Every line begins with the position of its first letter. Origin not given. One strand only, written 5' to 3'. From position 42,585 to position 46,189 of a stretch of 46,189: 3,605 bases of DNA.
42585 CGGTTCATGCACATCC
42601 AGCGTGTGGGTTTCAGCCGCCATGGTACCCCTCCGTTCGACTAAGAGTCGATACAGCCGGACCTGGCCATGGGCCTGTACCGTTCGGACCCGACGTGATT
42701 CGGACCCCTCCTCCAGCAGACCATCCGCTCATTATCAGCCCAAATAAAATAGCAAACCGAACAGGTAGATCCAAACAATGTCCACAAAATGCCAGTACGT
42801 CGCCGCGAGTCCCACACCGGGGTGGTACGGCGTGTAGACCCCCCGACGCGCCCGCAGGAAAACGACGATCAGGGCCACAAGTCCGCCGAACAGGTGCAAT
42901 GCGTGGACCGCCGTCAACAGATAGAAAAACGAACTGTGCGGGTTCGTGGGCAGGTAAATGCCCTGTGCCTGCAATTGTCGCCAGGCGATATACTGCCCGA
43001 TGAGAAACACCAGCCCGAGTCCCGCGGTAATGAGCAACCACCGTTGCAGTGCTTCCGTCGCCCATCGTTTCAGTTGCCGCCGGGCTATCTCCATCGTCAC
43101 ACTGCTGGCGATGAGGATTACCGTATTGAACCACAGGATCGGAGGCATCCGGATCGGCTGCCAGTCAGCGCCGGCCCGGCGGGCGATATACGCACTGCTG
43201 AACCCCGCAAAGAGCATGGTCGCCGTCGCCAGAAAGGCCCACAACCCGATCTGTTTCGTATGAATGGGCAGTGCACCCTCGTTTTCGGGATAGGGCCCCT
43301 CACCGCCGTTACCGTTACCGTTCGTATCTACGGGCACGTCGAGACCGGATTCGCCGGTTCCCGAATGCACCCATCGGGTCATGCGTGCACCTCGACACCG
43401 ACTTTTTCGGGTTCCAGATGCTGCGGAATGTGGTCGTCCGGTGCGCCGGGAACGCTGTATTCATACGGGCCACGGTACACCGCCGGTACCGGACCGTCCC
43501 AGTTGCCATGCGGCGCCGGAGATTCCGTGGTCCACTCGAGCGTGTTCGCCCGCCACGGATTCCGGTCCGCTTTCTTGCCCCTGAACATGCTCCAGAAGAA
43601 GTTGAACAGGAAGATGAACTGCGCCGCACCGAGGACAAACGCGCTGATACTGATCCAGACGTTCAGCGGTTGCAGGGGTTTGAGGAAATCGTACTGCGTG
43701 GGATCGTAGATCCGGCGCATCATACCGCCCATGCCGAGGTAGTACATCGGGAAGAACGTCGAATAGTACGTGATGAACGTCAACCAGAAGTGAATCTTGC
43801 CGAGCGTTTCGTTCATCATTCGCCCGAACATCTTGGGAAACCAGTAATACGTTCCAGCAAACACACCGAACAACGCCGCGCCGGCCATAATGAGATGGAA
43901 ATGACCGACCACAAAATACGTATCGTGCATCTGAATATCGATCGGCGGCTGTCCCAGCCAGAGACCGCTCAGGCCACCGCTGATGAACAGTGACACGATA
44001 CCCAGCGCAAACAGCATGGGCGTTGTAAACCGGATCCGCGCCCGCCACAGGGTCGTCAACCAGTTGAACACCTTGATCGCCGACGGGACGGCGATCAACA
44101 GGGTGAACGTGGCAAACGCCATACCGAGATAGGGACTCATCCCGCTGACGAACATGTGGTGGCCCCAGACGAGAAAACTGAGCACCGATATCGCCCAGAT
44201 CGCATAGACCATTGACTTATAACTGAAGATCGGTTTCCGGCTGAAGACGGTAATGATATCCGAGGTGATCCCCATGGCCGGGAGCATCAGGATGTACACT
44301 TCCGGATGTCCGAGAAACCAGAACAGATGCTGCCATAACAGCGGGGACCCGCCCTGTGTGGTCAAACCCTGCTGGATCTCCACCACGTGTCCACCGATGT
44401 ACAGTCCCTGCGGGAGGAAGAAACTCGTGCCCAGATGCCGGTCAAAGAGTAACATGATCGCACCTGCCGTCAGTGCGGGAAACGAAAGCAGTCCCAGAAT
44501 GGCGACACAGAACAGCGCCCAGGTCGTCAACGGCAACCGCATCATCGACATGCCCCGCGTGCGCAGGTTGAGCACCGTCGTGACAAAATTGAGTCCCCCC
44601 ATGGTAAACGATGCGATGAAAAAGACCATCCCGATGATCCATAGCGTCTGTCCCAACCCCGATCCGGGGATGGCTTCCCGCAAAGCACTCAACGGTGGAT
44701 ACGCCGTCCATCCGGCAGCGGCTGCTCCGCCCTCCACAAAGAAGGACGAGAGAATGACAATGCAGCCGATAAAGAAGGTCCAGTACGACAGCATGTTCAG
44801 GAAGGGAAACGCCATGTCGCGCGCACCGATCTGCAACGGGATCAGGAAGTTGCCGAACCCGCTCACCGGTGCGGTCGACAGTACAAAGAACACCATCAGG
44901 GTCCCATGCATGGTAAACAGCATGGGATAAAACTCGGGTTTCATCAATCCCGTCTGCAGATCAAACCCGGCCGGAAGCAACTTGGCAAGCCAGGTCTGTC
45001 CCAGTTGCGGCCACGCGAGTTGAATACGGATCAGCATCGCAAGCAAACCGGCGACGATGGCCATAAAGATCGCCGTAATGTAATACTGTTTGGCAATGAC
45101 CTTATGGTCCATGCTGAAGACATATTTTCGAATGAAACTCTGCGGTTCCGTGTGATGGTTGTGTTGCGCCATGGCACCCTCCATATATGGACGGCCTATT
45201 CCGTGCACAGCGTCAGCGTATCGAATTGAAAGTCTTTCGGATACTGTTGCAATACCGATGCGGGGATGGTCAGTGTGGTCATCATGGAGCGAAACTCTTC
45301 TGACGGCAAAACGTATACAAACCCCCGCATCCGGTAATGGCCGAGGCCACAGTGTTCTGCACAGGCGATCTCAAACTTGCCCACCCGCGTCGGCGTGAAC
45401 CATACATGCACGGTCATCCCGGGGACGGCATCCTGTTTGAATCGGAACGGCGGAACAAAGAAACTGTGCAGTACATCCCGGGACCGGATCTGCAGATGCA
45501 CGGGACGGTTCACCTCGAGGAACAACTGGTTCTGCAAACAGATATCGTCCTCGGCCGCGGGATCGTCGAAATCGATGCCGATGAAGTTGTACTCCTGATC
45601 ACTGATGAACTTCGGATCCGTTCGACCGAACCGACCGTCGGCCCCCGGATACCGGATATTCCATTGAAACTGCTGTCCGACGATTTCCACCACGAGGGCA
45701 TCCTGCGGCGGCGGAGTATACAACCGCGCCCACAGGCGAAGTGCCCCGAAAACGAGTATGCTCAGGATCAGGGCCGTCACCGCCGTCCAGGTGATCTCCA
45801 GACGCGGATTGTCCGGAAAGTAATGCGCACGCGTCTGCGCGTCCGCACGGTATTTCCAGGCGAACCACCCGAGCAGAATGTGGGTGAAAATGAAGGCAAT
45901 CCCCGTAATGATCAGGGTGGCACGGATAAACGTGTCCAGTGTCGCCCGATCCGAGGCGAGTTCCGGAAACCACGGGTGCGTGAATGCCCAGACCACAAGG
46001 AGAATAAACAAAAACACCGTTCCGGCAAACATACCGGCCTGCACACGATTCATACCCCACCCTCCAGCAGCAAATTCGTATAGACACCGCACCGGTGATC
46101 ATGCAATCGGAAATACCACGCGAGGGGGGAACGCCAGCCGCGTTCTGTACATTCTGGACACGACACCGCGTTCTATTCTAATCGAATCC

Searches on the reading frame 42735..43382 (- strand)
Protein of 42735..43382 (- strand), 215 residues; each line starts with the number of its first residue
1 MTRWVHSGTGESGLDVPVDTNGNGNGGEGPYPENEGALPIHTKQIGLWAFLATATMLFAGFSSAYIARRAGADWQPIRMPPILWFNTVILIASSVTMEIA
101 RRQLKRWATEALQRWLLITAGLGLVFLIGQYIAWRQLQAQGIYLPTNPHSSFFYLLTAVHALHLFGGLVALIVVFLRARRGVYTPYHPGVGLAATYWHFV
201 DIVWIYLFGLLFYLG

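Call 61: search_protein_families(library=pfam, proteins=[window:42735-43382:-], max_evalue=0.00001)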
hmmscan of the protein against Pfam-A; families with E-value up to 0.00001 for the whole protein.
window:42735-43382:- (215 aa): 1 family
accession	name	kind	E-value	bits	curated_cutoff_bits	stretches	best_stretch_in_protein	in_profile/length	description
PF00510.24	COX3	-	4.9e-18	66.4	23.8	1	44-214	77-256/258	Cytochrome c oxidase subunit III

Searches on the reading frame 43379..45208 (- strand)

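Call 61: search_protein_families(library=pfam, proteins=[window:43379-45208:-], max_evalue=0.00001)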
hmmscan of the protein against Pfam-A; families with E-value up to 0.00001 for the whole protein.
window:43379-45208:- (609 aa): 1 family
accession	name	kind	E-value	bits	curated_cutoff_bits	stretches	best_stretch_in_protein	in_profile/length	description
PF00115.25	COX1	-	3.7e-153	510.9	34.8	1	38-525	2-436/436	Cytochrome C and Quinol oxidase polypeptide I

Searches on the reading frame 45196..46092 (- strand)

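Call 61: search_protein_families(library=pfam, proteins=[window:45196-46092:-], max_evalue=0.00001)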
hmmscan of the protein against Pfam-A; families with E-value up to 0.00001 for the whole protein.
window:45196-46092:- (298 aa): 1 family
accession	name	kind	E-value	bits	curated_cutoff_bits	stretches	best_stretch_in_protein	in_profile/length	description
PF00116.26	COX2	-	6.7e-14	52.3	22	1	134-255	2-113/120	Cytochrome C oxidase subunit II, periplasmic domain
